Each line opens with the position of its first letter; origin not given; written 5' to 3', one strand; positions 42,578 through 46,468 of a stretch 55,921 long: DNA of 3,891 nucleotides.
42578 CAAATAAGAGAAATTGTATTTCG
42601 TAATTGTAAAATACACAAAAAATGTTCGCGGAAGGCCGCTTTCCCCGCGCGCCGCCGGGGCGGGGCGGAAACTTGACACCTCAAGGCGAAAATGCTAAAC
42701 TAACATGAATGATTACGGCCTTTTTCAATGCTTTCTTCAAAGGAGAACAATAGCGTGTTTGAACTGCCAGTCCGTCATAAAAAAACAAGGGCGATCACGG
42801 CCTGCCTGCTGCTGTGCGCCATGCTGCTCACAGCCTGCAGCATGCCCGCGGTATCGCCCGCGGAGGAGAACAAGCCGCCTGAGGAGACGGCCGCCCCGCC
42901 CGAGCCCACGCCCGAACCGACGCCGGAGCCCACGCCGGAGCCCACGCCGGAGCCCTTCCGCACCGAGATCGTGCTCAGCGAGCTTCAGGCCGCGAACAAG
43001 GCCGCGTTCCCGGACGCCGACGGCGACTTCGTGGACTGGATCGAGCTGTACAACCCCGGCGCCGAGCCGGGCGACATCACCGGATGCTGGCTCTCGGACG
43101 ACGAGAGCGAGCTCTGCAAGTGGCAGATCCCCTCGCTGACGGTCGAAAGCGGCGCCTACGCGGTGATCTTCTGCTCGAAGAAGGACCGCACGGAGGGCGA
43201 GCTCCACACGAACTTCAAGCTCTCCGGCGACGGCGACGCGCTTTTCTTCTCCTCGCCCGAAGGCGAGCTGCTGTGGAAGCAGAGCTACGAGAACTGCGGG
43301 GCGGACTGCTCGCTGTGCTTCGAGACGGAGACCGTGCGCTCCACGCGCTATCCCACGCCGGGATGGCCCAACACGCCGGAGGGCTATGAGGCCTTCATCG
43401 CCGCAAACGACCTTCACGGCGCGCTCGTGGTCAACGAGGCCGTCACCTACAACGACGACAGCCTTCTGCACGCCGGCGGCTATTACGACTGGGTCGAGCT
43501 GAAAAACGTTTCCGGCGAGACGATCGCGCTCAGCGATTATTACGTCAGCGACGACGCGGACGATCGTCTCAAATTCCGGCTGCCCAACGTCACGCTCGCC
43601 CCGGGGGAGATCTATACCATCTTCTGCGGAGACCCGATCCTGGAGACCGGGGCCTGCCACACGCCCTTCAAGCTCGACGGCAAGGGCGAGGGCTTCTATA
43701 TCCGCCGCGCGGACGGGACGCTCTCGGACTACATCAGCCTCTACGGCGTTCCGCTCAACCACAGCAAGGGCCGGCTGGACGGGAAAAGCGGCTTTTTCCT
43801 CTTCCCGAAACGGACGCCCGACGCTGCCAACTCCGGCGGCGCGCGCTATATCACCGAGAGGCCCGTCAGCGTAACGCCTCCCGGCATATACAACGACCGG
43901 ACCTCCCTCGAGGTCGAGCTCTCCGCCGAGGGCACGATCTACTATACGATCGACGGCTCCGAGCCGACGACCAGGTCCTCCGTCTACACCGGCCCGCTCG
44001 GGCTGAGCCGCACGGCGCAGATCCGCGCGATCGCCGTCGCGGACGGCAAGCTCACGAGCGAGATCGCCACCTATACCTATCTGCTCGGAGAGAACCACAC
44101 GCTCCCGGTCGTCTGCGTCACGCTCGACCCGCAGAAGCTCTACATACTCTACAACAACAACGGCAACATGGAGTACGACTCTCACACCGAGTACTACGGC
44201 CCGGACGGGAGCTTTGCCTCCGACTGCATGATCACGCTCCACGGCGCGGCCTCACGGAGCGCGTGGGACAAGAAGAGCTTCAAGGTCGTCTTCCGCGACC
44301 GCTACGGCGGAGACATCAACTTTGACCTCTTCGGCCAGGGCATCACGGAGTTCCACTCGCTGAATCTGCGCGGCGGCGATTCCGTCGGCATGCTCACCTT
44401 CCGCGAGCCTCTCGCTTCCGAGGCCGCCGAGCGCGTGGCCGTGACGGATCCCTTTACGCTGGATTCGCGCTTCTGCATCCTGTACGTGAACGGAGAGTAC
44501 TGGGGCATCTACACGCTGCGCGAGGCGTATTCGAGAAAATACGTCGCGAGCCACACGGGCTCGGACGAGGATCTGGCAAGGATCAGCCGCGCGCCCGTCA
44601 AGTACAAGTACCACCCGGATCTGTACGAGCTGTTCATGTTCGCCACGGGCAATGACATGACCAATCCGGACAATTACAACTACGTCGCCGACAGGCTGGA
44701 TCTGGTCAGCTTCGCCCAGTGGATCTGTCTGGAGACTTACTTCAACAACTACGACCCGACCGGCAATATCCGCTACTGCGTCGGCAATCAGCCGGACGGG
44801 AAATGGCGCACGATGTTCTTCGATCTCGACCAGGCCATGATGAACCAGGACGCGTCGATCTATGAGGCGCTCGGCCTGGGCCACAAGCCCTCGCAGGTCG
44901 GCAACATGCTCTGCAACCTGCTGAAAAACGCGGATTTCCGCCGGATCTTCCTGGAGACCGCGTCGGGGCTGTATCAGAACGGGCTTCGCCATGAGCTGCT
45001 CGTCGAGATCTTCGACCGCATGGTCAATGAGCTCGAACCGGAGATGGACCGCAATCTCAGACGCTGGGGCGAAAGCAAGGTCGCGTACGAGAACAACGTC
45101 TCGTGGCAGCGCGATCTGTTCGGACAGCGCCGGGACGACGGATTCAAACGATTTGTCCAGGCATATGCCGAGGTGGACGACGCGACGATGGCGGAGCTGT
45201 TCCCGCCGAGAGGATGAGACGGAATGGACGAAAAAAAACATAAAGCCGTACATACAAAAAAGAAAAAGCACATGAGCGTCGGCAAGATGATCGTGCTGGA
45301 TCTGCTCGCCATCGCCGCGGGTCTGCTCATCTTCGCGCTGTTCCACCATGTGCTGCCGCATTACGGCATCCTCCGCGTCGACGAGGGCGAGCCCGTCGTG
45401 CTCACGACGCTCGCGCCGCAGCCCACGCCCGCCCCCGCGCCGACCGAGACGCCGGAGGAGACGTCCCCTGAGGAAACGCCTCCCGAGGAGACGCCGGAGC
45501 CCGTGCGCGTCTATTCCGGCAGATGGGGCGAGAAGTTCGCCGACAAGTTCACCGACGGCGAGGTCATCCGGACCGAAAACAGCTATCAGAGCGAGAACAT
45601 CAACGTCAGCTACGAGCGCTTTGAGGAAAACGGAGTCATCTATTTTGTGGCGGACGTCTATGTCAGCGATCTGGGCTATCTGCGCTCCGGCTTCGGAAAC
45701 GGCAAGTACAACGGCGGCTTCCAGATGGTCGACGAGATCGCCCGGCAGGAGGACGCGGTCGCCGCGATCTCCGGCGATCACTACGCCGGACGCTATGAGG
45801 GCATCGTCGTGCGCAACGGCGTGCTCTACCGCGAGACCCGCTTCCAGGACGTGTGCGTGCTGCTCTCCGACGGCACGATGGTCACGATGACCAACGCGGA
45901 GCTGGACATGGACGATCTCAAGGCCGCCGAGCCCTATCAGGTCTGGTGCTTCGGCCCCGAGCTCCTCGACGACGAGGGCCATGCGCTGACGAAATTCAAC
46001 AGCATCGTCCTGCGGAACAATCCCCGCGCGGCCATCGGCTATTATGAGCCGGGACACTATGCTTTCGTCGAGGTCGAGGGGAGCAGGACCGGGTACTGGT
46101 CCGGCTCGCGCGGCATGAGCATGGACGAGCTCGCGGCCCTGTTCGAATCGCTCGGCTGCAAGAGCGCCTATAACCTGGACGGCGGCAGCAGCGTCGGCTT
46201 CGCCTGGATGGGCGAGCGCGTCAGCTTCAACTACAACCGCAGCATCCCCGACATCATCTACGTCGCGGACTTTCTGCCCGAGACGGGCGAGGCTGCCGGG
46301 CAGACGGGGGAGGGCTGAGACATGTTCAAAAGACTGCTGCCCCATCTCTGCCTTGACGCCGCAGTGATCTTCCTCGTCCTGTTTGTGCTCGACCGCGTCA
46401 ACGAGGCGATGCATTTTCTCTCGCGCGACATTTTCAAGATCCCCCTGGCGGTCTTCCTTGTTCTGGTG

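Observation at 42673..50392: Six-gene operon whose products are all extracytoplasmic: LTD-CotH kinase lipoprotein, two NAGPA-type phosphodiester glycosidases, an LRR lipoprotein and two unknown membrane proteins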

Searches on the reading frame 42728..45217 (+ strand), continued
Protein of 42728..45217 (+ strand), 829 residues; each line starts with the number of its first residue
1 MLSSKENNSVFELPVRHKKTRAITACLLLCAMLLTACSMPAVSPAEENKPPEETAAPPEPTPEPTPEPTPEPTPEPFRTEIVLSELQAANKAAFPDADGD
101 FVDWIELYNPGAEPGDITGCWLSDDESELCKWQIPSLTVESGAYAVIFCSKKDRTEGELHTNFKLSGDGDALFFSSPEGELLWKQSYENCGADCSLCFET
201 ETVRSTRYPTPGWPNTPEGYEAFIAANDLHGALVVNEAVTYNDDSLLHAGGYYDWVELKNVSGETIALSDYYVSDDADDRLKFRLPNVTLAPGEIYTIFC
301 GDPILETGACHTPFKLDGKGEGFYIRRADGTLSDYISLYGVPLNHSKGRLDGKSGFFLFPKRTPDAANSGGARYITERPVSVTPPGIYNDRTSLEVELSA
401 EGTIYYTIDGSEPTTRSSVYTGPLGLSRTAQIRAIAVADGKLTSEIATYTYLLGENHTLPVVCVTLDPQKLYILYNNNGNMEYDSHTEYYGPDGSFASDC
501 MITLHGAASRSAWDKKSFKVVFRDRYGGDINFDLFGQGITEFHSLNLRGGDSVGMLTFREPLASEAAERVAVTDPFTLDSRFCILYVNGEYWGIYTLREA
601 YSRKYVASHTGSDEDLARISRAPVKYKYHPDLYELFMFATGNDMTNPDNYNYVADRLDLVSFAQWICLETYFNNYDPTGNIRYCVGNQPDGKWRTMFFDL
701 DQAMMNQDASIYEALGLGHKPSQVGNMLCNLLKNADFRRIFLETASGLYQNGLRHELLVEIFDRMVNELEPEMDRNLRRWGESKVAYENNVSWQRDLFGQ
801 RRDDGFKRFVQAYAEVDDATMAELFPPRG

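Call 84: fold_search(model_id=the predicted structure, library=pdb)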
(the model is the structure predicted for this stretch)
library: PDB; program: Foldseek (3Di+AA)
matches with E <= 10: 879; with E <= 0.001: 7
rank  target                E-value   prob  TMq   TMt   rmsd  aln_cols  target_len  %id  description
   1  5jda                  1.1e-12  1.00  0.34  0.73   4.8       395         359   13  Bacillus cereus CotH kinase plus Mg2+/AMP (released 2016-05-18)
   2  5jd9                  1.2e-12  1.00  0.34  0.72   6.1       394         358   14  Bacillus cereus CotH kinase (released 2016-05-18)
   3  9flu_A                1.4e-05  0.98  0.12  0.22  32.5       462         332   11  CryoEM structure of the fragment-1 (3402-3733) in the grappling hook protein A (GhpA) in the bacterium Aureispira sp.  (released 2024-10-16)
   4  9flp_A                2.2e-04  0.60  0.09  0.08  57.3       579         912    9  CryoEM structure of the neck (1403-2314) in the grappling hook protein A (GhpA) in the bacterium Aureispira sp. CCB-QB (released 2024-10-16)
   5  9flx_A                3.2e-04  0.77  0.10  0.20  35.6       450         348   11  CryoEM structure of the fragment-4 (4074-4421) in the grappling hook protein A (GhpA) in the bacterium Aureispira sp.  (released 2024-10-16)
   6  9g8b_A                6.5e-04  0.82  0.13  0.23  32.1       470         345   11  CryoEM structure of the fragment-2 (2892-3236) in the grappling hook protein A (GhpA) in the bacterium Aureispira sp.  (released 2024-10-16)
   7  9flv_A                7.6e-04  0.54  0.11  0.17  45.9       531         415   10  CryoEM structure of the fragment-5 (2393-2807) in the grappling hook protein A (GhpA) in the bacterium Aureispira sp.  (released 2024-10-16)
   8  7yvd_C                1.7e-03  1.00  0.09  0.46  10.7       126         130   14  The crystal structure of the progerin C-terminal peptide and the Ig-like domain of lamin A/C (released 2023-08-30)
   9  9fls_A                2.1e-03  0.51  0.11  0.19  35.2       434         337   10  CryoEM structure of the fragment-3 (2061-2397) in the grappling hook protein A (GhpA) in the bacterium Aureispira sp.  (released 2024-10-16)
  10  7c7u_B                3.3e-03  0.21  0.09  0.11  20.4       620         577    8  Biofilm associated protein - BSP domain (released 2021-05-12)
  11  7crg_A                4.3e-03  1.00  0.09  0.46  11.2       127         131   13  Beta-strand-mediated dimeric formation of the extended Ig-like domains of human lamin A/C (released 2021-08-25)
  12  7crg_B                5.5e-03  1.00  0.09  0.46  14.2       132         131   15  Beta-strand-mediated dimeric formation of the extended Ig-like domains of human lamin A/C (released 2021-08-25)
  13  2x09_A                5.5e-03  0.63  0.08  0.08  19.4       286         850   17  Inhibition of the exo-beta-D-glucosaminidase CsxA by a glucosamine- configured castanospermine and an amino-australine (released 2010-02-09)
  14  7c7u_A                5.5e-03  0.23  0.08  0.10  21.2       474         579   10  Biofilm associated protein - BSP domain (released 2021-05-12)
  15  9flw_A                6.4e-03  0.33  0.11  0.17  43.8       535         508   12  CryoEM structure of the fragment-6 (3571-4078) in the grappling hook protein A (GhpA) in the bacterium Aureispira sp.  (released 2024-10-16)
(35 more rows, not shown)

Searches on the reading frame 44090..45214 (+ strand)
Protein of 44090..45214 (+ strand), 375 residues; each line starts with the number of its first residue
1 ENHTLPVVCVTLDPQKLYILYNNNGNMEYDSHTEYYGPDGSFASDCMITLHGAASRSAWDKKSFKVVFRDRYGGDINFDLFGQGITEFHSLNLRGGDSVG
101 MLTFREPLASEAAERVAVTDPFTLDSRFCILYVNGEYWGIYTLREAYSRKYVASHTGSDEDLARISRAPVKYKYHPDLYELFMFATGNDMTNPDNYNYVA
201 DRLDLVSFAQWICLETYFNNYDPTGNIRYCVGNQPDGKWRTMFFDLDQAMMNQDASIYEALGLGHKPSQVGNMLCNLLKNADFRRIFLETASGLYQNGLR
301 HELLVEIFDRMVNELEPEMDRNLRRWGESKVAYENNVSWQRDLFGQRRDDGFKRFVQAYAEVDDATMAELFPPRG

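Call 45: search_solved_structures(query=window:44090-45214:+, max_evalue=10, show_alignments=5)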
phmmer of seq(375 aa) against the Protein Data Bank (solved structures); distinct sequences matched with E-value up to 10: 0.

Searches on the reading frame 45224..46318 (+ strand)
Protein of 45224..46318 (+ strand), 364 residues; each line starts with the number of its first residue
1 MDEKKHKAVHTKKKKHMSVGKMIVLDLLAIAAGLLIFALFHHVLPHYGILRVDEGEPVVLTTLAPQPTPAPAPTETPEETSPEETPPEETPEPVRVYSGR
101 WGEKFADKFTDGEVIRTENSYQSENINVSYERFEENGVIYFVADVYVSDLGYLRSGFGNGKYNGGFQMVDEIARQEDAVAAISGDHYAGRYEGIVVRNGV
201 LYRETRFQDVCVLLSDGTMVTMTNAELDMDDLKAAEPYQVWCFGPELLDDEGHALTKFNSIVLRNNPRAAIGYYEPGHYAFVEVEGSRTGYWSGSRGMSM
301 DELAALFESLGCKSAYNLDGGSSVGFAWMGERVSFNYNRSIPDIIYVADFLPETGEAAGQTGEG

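Call 5: search_protein_families(library=pfam, proteins=[window:45224-46318:+], max_evalue=0.01)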
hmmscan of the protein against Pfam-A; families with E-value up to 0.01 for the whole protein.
window:45224-46318:+ (364 aa): 1 family
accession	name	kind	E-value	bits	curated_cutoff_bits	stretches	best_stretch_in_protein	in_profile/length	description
PF09992.14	NAGPA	-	2.5e-22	80.3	25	1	177-347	2-168/169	Phosphodiester glycosidase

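Call 6: search_protein_families(library=ncbifam, proteins=[window:45224-46318:+], max_evalue=0.01)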
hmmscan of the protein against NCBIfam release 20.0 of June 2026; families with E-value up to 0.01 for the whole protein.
window:45224-46318:+ (364 aa): 0 families

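Call 90: search_solved_structures(query=window:45224-46318:+, max_evalue=0.01, show_alignments=1)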
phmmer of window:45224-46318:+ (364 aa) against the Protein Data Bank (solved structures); distinct sequences matched with E-value up to 0.01: 2.
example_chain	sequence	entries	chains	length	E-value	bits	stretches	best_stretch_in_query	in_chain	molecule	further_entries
3ohg_A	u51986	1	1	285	0.0013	21.3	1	182-324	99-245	Uncharacterized protein from DUF2233 family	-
6ozd_A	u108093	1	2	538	0.0068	19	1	257-333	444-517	Putative exported protein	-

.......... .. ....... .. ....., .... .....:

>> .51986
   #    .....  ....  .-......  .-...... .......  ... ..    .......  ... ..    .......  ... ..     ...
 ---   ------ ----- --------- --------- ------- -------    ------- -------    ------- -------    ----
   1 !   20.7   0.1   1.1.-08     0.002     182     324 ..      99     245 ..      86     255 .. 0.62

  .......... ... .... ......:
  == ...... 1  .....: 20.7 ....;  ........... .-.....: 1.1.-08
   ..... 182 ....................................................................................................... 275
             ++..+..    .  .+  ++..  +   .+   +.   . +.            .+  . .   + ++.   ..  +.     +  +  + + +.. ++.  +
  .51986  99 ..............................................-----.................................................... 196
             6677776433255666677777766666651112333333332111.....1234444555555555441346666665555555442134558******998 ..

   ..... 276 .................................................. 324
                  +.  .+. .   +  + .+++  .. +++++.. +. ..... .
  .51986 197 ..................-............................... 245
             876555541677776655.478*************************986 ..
